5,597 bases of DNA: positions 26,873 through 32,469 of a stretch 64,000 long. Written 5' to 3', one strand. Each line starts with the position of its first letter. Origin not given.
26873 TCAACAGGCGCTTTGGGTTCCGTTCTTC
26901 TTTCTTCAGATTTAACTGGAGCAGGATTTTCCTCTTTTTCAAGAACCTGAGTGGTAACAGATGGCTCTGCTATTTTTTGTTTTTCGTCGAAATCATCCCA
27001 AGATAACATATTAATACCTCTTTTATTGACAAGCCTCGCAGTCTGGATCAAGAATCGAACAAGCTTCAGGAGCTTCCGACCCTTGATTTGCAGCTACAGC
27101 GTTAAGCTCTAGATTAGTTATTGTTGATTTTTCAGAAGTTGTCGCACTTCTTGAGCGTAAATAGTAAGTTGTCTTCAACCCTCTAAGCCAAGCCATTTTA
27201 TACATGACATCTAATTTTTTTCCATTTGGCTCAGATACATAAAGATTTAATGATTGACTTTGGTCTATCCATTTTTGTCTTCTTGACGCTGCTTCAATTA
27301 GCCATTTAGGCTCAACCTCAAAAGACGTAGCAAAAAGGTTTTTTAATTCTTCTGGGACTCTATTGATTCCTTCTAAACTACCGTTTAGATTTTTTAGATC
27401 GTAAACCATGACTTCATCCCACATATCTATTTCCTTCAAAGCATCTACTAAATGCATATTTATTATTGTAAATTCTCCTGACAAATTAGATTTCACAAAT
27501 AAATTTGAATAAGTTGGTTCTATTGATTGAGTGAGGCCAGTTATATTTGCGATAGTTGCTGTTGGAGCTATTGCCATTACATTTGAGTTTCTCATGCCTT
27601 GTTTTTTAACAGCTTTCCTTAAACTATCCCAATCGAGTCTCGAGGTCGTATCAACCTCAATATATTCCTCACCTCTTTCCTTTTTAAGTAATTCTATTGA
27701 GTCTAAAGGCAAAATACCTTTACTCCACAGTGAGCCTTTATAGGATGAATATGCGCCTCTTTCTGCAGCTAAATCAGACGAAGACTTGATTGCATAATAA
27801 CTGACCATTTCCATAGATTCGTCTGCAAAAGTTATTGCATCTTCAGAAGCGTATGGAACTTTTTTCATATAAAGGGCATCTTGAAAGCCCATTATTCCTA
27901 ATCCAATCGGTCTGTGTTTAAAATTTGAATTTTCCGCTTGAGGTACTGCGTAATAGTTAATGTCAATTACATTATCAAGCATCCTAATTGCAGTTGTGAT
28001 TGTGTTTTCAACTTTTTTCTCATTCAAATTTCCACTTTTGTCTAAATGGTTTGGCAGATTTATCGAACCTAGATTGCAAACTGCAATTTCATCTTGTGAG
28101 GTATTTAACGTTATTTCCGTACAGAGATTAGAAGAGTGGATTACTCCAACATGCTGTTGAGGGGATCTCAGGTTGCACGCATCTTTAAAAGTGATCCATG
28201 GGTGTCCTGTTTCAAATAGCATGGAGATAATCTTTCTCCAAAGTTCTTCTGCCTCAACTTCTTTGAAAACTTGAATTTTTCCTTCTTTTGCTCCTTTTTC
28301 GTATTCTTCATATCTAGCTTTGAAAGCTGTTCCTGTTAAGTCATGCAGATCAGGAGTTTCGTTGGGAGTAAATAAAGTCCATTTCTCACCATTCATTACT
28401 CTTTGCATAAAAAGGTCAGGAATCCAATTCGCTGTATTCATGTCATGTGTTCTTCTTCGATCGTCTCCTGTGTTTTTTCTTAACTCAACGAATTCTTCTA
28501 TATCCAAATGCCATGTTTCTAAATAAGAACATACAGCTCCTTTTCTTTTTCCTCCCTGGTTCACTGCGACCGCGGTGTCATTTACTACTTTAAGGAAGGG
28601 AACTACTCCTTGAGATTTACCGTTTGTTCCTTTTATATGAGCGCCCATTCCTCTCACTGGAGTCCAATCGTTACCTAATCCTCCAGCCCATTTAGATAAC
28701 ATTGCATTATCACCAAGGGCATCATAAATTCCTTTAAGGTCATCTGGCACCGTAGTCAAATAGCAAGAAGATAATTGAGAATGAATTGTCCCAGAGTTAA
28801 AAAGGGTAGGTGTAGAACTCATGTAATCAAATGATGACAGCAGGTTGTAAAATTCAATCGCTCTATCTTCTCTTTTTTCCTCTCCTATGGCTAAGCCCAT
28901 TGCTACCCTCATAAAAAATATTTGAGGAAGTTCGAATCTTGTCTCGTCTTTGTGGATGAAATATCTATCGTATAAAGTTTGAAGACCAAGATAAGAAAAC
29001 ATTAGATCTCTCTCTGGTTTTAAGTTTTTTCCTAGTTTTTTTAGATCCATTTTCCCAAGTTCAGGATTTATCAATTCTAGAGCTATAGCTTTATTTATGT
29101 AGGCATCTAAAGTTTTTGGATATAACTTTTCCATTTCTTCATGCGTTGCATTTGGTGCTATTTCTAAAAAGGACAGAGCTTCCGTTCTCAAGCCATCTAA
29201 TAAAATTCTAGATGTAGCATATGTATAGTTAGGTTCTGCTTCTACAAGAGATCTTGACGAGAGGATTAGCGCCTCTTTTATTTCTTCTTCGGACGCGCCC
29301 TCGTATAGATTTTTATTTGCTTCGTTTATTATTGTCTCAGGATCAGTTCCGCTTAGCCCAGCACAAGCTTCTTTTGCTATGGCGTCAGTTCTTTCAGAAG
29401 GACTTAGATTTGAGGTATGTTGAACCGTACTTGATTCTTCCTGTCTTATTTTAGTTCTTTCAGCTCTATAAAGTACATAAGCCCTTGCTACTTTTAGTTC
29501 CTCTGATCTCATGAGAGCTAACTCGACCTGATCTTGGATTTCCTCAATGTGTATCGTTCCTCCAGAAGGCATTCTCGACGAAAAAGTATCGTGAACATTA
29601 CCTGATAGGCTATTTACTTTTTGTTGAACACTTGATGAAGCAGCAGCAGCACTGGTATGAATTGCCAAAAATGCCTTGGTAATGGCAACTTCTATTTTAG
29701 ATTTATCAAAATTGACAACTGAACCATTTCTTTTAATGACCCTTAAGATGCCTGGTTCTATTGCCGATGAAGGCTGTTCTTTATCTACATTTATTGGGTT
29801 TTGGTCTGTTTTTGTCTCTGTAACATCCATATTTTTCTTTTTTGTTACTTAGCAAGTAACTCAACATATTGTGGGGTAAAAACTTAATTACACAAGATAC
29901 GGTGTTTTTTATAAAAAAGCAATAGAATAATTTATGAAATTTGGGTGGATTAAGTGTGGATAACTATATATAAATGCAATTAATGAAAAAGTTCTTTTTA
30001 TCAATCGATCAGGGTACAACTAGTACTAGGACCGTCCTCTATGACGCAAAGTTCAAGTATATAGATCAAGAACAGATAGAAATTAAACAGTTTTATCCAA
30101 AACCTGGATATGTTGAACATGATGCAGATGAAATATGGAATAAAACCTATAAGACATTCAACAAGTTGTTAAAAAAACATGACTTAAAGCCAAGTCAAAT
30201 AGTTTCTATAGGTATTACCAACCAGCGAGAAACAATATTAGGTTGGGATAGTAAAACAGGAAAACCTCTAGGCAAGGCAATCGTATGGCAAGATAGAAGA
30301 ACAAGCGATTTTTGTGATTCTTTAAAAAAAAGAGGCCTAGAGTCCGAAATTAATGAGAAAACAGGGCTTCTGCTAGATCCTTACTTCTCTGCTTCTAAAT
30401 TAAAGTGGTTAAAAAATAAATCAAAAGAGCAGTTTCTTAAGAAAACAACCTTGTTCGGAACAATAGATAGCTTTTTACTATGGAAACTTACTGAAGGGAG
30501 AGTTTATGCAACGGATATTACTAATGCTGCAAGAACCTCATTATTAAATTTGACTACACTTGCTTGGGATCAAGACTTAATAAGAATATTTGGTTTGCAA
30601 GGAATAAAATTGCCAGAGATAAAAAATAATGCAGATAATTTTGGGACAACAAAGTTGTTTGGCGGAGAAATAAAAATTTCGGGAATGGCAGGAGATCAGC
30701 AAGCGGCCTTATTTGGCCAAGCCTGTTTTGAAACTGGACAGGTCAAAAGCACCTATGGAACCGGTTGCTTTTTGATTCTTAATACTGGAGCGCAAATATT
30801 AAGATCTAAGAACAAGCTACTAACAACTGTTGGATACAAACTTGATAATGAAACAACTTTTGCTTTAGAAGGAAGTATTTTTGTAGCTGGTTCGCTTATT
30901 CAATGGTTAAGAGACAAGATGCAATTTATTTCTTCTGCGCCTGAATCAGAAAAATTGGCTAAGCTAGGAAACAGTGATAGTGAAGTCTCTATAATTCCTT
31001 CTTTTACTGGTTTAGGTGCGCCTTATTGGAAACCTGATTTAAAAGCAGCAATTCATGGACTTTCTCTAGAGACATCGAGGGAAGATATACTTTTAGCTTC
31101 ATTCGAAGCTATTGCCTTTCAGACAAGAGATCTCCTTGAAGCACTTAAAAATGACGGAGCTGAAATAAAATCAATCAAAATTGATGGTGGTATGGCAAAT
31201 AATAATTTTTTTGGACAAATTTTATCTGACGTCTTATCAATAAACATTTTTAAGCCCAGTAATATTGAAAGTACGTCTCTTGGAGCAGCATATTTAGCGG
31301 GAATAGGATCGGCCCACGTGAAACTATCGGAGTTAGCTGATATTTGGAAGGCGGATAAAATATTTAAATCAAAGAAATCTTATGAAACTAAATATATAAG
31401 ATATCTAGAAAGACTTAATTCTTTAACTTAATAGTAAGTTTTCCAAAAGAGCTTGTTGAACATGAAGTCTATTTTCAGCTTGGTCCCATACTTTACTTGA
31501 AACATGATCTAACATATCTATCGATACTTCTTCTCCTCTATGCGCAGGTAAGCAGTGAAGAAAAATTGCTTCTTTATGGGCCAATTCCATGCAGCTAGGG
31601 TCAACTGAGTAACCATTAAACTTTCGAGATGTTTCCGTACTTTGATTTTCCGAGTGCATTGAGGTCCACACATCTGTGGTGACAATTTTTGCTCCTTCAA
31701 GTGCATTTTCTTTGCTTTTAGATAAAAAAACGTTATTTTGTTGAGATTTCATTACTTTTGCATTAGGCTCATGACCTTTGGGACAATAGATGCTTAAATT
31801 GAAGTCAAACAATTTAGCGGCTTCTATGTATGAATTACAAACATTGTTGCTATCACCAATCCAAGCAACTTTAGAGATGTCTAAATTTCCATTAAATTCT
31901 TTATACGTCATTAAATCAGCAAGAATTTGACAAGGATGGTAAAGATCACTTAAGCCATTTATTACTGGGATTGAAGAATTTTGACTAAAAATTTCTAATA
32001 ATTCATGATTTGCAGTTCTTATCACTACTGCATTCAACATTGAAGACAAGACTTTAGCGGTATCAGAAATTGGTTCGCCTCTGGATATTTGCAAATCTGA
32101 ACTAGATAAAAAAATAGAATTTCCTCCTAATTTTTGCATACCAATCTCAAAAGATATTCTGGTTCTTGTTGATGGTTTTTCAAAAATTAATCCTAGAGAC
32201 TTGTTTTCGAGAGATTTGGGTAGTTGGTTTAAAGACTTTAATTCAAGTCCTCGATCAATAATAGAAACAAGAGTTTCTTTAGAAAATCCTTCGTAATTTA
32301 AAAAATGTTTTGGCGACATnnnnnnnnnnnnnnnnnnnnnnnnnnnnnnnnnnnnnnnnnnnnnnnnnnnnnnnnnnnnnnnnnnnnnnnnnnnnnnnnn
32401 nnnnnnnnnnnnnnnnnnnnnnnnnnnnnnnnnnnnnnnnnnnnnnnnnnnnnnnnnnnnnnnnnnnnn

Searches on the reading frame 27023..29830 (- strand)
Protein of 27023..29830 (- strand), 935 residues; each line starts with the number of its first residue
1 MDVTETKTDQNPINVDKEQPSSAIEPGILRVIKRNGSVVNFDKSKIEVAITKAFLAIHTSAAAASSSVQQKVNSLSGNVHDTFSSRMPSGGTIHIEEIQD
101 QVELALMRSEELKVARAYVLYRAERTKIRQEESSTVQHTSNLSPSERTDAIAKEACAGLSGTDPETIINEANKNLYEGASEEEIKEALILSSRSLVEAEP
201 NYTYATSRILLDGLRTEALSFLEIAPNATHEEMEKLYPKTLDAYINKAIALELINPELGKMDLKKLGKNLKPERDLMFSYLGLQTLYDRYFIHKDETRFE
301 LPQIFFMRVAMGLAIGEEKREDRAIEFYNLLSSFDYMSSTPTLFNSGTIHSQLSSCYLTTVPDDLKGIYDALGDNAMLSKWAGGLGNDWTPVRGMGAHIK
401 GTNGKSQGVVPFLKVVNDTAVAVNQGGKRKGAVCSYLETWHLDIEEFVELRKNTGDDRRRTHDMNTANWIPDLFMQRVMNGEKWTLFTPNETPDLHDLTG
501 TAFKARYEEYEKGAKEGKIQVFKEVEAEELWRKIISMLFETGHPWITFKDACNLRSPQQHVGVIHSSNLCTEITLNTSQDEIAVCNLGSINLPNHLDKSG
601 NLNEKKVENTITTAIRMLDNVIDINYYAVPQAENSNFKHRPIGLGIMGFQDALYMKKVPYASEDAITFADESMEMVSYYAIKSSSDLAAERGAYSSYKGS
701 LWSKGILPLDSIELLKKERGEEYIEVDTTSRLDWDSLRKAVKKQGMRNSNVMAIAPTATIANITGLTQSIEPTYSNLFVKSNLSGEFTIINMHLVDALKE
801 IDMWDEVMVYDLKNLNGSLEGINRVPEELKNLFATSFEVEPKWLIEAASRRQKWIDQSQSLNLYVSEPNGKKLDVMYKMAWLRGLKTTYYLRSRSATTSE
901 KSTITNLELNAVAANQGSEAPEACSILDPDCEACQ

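Call 8: search_protein_families(library=pfam, proteins=[window:27023-29830:-])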
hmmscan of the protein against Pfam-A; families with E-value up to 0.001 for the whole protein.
window:27023-29830:- (935 aa): 3 families
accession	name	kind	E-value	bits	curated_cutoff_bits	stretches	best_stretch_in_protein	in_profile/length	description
PF02867.20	Ribonuc_red_lgC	-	1.8e-193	644.4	23.9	1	354-891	1-523/523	Ribonucleotide reductase, barrel domain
PF03477.21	ATP-cone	-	6.9e-24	84.7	25.8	1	30-126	2-87/88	ATP cone domain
PF00317.26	Ribonuc_red_lgN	-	7.3e-24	84.1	28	1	277-348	2-74/77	Ribonucleotide reductase, all-alpha domain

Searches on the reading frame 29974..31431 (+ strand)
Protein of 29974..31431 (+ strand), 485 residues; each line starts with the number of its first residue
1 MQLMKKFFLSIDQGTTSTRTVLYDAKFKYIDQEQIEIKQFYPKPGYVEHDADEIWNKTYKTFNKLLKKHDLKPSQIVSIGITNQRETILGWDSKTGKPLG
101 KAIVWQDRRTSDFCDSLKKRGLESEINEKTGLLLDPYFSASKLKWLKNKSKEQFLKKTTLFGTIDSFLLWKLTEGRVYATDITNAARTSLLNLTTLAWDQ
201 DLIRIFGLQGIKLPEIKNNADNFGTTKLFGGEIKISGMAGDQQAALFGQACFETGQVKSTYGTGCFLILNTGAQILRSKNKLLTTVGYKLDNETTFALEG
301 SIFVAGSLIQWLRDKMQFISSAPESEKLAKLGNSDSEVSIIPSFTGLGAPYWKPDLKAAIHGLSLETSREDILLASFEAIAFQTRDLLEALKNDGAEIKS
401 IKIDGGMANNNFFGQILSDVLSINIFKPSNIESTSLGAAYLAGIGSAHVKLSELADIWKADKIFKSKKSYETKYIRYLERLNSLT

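Call 8: search_protein_families(library=pfam, proteins=[window:29974-31431:+])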
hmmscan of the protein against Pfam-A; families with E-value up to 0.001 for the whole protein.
window:29974-31431:+ (485 aa): 3 families
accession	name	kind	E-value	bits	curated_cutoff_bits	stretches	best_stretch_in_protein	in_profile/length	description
PF00370.27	FGGY_N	-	2.7e-70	237.2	28.8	1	8-248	2-245/245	FGGY family of carbohydrate kinases, N-terminal domain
PF02782.22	FGGY_C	-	1e-37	130.3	27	1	259-444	3-196/198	FGGY family of carbohydrate kinases, C-terminal domain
PF01869.26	BcrAD_BadFG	-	0.00041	20.4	31.5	0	360-428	186-251/271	BadF/BadG/BcrA/BcrD ATPase family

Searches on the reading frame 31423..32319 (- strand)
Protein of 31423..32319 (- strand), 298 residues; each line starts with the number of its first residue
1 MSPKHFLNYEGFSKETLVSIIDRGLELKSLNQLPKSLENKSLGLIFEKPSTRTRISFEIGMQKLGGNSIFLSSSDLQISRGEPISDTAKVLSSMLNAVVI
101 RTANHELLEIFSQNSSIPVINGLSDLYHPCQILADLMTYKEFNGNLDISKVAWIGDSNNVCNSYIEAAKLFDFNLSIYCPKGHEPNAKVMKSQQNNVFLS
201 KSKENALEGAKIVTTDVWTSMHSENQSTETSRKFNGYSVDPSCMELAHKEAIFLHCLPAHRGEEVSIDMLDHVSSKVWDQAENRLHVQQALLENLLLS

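Call 8: search_protein_families(library=pfam, proteins=[window:31423-32319:-])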
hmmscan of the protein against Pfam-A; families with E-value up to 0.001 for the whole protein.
window:31423-32319:- (298 aa): 2 families
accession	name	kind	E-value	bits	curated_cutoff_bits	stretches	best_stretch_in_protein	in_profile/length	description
PF00185.30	OTCace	-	7.9e-48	162.9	29.4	1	150-293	4-155/157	Aspartate/ornithine carbamoyltransferase, Asp/Orn binding domain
PF02729.26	OTCace_N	-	1.6e-45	155.3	29.9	1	4-141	1-148/148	Aspartate/ornithine carbamoyltransferase, carbamoyl-P binding domain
